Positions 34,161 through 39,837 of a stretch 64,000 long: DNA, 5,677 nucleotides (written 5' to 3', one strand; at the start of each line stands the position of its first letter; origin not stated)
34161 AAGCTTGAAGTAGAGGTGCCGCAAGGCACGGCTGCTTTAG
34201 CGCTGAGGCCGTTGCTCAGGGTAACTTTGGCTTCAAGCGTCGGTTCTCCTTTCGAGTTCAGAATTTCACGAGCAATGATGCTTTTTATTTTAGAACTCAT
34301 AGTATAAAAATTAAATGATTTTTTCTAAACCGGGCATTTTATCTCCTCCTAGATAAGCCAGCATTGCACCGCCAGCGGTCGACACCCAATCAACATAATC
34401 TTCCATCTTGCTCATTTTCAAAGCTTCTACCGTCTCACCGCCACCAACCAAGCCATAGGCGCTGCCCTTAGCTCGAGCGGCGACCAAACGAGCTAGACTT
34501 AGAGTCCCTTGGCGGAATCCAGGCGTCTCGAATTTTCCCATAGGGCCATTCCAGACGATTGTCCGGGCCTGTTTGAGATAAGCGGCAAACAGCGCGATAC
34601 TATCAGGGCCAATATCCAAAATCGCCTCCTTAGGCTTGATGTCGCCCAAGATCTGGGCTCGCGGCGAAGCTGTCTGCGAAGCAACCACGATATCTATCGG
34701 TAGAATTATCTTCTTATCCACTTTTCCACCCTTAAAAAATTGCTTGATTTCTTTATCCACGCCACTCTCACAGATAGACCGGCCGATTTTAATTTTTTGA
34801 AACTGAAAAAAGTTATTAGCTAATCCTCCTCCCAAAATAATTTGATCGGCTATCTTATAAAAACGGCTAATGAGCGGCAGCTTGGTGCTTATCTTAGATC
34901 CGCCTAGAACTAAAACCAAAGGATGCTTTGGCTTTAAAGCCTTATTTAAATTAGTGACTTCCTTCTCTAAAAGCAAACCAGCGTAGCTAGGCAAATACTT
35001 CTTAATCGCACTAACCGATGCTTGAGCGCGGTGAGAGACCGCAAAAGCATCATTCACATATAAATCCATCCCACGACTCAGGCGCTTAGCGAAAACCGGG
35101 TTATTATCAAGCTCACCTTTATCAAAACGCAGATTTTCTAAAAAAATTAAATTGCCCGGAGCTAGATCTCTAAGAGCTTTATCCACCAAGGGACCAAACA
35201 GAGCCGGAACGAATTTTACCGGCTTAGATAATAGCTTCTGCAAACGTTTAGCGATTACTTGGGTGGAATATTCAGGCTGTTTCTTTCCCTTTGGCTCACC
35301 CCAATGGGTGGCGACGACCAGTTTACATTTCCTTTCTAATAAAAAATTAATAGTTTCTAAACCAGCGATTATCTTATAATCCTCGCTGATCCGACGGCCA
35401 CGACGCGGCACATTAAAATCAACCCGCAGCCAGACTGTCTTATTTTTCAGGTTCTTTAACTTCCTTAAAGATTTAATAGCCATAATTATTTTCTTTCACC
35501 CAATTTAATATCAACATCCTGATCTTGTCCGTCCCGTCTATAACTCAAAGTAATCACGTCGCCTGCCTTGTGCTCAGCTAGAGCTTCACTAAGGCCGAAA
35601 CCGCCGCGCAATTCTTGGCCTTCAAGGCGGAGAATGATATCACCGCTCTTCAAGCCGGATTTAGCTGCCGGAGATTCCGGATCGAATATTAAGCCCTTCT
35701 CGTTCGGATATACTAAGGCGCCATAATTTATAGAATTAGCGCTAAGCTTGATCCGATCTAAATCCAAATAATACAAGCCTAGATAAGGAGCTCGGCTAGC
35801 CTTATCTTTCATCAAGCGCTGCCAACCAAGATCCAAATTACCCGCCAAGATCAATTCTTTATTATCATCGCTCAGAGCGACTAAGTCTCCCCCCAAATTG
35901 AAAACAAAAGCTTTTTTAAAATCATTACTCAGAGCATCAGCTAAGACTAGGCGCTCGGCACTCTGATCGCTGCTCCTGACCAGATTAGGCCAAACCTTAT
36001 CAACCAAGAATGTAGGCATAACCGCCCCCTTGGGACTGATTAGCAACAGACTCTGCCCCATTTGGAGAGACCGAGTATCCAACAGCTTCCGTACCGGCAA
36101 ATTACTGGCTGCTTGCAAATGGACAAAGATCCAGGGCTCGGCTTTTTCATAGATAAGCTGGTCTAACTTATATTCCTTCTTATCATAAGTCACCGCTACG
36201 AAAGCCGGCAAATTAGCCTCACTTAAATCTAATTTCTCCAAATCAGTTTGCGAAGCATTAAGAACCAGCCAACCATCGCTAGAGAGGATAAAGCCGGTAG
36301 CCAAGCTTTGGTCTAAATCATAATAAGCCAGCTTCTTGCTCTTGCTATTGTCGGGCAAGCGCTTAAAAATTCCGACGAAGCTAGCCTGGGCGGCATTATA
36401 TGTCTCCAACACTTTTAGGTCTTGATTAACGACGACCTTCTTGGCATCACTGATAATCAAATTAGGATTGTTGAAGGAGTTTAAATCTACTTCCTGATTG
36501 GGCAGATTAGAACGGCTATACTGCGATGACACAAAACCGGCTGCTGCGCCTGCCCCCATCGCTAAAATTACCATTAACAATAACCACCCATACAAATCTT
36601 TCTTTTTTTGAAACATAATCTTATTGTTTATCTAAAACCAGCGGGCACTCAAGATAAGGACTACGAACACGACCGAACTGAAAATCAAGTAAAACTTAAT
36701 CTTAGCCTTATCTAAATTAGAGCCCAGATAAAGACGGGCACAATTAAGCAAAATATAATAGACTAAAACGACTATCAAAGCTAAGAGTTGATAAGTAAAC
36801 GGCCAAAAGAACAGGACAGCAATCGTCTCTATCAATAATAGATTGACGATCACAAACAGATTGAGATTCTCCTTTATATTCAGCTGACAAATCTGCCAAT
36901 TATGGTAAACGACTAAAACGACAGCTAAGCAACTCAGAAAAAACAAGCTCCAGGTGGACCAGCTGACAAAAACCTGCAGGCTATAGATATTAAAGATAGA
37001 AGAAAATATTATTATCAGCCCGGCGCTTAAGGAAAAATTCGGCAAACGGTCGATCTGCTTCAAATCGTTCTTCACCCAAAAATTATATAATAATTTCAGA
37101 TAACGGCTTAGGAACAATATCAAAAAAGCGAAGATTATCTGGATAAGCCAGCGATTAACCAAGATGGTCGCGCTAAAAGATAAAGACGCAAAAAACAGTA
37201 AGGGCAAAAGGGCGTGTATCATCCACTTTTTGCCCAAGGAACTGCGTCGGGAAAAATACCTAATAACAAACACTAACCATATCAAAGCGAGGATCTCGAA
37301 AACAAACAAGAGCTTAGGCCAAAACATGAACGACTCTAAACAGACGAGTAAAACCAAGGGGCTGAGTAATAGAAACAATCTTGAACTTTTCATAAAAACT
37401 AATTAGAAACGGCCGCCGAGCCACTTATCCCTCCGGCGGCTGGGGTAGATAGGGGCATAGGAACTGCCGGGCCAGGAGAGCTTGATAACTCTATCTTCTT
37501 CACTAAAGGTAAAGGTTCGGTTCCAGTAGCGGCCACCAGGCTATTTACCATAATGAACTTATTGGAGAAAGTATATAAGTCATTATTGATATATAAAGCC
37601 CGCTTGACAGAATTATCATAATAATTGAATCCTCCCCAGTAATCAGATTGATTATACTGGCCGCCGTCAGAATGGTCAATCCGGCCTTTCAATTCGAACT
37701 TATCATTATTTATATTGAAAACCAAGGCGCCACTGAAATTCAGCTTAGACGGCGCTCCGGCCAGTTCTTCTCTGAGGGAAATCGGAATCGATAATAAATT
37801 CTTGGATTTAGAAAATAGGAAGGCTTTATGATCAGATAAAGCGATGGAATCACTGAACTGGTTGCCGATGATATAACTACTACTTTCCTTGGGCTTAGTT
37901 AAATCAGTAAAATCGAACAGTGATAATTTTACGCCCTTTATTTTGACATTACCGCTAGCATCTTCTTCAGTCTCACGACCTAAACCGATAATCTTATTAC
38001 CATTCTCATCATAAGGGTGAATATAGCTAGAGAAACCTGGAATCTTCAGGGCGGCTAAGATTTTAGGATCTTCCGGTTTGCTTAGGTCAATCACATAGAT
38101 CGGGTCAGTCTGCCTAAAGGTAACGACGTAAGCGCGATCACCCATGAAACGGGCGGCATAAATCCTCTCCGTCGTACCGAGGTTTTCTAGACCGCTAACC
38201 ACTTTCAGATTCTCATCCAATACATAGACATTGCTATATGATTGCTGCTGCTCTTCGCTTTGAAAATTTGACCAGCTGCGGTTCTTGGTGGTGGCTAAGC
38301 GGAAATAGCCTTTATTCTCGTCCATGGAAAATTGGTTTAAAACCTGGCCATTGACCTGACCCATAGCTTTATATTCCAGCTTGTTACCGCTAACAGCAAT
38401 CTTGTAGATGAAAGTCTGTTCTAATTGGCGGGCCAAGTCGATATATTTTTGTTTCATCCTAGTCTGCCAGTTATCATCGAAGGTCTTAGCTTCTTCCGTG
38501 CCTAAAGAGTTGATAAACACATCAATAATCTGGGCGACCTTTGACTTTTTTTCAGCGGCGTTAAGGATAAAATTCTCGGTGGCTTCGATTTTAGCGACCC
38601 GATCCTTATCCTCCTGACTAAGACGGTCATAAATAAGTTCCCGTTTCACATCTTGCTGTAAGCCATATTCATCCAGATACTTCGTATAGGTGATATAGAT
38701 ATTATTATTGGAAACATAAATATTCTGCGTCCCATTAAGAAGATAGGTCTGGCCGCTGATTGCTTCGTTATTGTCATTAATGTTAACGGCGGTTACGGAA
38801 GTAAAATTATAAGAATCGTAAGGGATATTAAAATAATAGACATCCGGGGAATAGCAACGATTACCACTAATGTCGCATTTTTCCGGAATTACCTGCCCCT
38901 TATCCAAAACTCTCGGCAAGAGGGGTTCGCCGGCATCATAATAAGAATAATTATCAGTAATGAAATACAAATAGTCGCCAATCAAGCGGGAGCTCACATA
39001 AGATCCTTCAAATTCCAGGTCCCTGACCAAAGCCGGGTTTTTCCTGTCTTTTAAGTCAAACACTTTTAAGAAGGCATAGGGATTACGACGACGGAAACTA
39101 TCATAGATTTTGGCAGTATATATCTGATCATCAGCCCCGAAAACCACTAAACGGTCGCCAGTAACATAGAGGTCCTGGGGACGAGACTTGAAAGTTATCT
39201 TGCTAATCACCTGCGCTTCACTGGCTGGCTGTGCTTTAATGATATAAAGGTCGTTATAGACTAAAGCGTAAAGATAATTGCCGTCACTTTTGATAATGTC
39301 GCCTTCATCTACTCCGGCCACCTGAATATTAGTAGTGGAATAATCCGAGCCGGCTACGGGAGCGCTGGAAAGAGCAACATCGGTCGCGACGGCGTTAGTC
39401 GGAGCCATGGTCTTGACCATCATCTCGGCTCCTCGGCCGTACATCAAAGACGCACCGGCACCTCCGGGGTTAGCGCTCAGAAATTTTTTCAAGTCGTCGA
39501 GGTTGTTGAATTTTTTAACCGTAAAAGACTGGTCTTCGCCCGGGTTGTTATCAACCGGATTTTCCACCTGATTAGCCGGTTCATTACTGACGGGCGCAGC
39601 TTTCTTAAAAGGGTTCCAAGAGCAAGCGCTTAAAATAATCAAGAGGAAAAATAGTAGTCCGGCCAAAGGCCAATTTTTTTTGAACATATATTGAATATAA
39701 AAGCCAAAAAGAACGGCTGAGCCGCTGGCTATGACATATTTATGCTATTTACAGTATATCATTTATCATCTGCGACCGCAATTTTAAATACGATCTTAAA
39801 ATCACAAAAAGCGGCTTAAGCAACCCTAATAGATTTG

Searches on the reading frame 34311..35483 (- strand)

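Call 59: search_protein_families(library=pfam, proteins=[window:34311-35483:-], max_evalue=0.00001)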
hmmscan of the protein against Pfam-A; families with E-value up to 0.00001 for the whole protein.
window:34311-35483:- (390 aa): 1 family
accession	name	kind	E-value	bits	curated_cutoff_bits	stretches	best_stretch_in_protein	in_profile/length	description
PF00162.24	PGK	-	2.6e-119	399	27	1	11-380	5-378/379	Phosphoglycerate kinase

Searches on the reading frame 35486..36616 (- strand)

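Call 59: search_protein_families(library=pfam, proteins=[window:35486-36616:-], max_evalue=0.00001)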
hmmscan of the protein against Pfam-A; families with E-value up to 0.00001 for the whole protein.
window:35486-36616:- (376 aa): 1 family
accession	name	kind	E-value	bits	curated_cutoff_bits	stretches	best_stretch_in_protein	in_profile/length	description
PF13180.12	PDZ_2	-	2.3e-12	47.4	27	1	305-372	10-80/80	PDZ domain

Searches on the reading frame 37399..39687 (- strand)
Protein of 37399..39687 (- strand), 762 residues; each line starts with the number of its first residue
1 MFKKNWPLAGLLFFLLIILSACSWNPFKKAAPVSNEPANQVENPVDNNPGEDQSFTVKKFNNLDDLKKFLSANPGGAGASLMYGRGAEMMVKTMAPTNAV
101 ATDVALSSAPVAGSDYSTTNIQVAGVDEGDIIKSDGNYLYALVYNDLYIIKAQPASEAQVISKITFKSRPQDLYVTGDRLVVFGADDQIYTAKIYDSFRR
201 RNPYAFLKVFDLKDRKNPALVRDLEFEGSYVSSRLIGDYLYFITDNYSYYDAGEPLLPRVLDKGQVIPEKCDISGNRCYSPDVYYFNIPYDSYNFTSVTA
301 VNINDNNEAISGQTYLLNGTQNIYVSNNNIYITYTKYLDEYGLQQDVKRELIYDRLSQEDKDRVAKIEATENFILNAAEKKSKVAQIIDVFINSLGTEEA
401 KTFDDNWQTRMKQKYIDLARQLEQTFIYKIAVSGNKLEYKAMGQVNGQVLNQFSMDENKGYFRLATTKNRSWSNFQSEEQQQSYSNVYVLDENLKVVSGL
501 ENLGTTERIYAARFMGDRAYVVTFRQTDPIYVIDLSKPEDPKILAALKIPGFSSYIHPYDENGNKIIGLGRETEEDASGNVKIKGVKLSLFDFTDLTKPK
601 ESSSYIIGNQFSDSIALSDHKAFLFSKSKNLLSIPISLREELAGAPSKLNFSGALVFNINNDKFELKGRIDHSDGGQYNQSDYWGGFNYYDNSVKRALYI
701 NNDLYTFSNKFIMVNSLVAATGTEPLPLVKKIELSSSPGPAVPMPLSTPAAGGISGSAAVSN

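Call 41: search_protein_families(library=ncbifam, proteins=[window:37399-39687:-], max_evalue=0.001)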
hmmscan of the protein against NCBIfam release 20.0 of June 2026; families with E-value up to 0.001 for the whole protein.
window:37399-39687:- (762 aa): 0 families

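Call 59: search_protein_families(library=pfam, proteins=[window:37399-39687:-], max_evalue=0.00001)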
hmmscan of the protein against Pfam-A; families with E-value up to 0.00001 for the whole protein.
window:37399-39687:- (762 aa): 1 family
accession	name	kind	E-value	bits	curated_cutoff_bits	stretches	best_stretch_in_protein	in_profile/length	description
PF09826.15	Beta_propel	-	1.6e-149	499.4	22.4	1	116-717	1-492/495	Beta propeller domain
